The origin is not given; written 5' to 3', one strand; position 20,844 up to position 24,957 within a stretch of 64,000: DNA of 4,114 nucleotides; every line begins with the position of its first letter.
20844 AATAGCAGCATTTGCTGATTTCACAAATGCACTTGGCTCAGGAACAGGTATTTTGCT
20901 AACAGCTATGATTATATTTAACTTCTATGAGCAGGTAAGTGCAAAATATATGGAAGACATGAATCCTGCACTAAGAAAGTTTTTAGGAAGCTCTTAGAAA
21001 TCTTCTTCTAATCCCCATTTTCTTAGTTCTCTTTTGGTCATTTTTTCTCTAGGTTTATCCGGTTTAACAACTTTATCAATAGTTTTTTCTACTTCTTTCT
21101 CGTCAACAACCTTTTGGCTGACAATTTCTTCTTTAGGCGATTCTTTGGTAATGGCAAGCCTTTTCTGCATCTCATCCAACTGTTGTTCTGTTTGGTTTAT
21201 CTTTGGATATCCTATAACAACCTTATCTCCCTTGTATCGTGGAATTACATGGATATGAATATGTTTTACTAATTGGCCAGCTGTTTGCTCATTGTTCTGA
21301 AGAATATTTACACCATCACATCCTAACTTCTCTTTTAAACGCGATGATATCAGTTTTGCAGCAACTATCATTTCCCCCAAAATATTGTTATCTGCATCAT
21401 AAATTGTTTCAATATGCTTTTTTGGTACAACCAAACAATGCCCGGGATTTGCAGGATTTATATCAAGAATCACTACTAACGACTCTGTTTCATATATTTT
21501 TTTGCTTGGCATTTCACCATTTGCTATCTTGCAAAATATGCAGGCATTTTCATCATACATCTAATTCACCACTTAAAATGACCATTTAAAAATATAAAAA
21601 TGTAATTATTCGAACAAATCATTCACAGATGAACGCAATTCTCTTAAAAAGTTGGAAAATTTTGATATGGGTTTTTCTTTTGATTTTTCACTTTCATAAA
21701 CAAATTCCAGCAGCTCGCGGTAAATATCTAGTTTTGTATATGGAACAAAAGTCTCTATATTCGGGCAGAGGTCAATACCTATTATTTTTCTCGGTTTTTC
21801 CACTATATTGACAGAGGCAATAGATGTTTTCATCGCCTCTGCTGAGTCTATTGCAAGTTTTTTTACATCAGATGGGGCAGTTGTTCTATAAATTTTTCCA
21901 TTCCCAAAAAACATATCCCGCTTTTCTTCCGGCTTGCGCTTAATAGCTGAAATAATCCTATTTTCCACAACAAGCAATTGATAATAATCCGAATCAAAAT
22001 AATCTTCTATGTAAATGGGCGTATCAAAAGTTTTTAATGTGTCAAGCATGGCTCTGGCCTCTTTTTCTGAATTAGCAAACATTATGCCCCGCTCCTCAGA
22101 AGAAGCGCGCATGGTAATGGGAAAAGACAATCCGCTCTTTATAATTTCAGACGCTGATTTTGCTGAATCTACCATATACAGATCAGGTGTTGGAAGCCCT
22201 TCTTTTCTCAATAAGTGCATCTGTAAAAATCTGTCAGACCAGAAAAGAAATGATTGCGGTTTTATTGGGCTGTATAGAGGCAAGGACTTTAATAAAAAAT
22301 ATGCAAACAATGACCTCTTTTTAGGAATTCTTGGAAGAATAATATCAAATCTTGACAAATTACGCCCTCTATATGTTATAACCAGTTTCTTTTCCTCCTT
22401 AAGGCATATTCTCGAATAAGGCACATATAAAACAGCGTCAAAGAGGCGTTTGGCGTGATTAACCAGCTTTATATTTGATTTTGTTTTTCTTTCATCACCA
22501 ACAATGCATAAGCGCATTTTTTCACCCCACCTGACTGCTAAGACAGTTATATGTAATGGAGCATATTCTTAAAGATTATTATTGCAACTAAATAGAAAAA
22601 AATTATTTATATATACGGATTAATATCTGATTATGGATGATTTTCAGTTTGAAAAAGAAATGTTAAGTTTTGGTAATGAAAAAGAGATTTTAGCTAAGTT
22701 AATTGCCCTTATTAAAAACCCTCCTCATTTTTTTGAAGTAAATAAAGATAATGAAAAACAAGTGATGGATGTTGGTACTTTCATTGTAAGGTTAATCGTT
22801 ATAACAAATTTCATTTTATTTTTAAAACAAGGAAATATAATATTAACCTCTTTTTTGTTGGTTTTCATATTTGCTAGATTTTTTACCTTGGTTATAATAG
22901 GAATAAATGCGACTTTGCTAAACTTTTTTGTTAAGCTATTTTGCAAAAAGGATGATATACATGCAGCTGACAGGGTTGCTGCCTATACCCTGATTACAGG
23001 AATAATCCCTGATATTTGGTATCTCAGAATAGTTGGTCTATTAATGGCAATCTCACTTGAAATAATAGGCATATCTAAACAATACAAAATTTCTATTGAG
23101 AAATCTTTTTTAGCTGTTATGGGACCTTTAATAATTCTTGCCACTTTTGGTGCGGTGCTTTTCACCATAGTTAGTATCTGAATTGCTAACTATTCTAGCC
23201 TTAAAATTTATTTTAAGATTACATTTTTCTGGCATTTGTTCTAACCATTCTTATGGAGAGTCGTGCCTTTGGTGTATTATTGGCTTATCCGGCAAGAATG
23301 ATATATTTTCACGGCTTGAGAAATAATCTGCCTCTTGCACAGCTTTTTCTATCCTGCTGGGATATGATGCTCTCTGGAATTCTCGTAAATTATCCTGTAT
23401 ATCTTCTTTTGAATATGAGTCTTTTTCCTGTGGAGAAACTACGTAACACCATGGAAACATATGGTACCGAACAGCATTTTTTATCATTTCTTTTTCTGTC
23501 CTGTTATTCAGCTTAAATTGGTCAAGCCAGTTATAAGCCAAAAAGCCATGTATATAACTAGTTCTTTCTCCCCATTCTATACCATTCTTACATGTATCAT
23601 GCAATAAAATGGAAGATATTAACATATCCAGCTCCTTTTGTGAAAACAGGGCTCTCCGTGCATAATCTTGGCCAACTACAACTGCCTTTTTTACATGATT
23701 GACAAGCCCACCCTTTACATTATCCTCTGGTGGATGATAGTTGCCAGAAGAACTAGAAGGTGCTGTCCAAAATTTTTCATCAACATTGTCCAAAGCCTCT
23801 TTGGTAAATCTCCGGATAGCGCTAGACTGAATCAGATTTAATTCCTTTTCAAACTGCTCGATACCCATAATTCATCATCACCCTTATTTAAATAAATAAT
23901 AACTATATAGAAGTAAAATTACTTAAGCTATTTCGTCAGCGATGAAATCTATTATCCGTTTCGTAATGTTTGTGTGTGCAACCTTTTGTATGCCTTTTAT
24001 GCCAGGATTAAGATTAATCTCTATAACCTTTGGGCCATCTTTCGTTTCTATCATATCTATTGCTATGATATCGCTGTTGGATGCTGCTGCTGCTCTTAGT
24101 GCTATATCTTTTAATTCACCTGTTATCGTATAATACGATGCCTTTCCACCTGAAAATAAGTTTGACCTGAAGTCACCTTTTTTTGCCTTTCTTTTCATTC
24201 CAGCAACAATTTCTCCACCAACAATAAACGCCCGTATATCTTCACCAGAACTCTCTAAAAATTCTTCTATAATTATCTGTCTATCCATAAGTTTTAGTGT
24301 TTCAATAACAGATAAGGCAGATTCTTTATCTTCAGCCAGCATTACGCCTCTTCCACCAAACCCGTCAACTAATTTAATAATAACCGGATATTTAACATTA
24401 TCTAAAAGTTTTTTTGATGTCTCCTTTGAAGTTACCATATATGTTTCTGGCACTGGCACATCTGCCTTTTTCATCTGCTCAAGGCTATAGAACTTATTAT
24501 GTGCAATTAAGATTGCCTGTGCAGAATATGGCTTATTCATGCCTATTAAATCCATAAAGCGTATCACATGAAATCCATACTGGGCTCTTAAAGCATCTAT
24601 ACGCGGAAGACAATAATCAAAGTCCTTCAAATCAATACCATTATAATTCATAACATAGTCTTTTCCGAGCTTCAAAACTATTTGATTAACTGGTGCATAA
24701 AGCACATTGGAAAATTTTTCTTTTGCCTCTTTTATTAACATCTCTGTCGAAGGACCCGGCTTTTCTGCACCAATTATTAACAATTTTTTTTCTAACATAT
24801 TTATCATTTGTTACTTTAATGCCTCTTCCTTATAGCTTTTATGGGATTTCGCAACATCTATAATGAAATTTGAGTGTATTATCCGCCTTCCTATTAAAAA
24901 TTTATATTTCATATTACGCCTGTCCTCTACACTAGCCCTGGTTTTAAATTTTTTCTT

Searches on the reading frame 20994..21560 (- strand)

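Call 29: search_protein_families(library=pfam, proteins=[window:20994-21560:-])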
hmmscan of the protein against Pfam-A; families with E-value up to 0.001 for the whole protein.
window:20994-21560:- (188 aa): 2 families
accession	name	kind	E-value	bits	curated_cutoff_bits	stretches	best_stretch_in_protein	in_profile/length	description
PF01230.28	HIT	-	5.1e-29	101.2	21.5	1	15-110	2-97/98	HIT domain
PF11969.13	DcpS_C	-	2.1e-16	60.8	24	1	7-107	2-101/114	Scavenger mRNA decapping enzyme C-term binding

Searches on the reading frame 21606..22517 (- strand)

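Call 29: search_protein_families(library=pfam, proteins=[window:21606-22517:-])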
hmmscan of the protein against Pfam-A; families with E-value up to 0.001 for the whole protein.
window:21606-22517:- (303 aa): 2 families
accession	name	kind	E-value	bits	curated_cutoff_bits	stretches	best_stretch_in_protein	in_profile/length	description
PF08443.16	RimK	-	2.1e-13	50.8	21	1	94-272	2-187/188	RimK-like ATP-grasp domain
PF18030.7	Rimk_N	-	0.00012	22.8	26.4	1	1-71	1-72/94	RimK PreATP-grasp domain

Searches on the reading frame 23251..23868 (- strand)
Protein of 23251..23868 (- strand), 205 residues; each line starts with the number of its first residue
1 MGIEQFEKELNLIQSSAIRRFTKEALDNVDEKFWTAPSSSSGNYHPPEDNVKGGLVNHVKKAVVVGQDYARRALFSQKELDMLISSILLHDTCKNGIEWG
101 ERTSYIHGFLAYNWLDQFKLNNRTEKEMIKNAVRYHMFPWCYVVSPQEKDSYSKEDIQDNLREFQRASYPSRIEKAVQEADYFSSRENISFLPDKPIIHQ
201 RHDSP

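Call 29: search_protein_families(library=pfam, proteins=[window:23251-23868:-])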
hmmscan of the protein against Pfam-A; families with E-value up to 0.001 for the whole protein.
window:23251-23868:- (205 aa): 1 family
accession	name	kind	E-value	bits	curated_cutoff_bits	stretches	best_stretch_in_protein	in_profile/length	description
PF01966.28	HD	-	0.0003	21.5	22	1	57-183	3-113/116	HD domain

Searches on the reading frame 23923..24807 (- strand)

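Call 29: search_protein_families(library=pfam, proteins=[window:23923-24807:-])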
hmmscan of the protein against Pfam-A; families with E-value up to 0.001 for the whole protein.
window:23923-24807:- (294 aa): 10 families
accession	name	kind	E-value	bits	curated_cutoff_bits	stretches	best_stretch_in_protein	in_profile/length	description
PF08443.16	RimK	-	1.5e-48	165.3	21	1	102-289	1-188/188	RimK-like ATP-grasp domain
PF02955.21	GSH-S_ATP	-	8.3e-16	58.4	23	1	119-267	12-162/175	Prokaryotic glutathione synthetase, ATP-grasp domain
PF14397.11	ATPgrasp_ST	-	1.9e-09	37.6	31.4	1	93-195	10-115/278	Sugar-transfer associated ATP-grasp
PF02655.19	ATP-grasp_3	-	2.2e-09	38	23.2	1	102-265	1-154/160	ATP-grasp domain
PF01071.24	GARS_A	-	1.3e-08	35.4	27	1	104-201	2-106/194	Phosphoribosylglycinamide synthetase, ATP-grasp (A) domain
PF02222.28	ATP-grasp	-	3.8e-08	33.6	27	1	112-188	3-80/179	ATP-grasp domain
PF02786.22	CPSase_L_D2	-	4.3e-08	33.4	19.8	1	109-185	6-90/211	Carbamoyl-phosphate synthase L chain, ATP binding domain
PF18030.7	Rimk_N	-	1.7e-06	28.7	26.4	1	9-99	3-94/94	RimK PreATP-grasp domain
PF07478.18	Dala_Dala_lig_C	-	1.8e-06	28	24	1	113-270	3-178/204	D-ala D-ala ligase C-terminus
PF14398.11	ATPgrasp_YheCD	-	4.4e-05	23.3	26.8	0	108-167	18-76/255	YheC/D like ATP-grasp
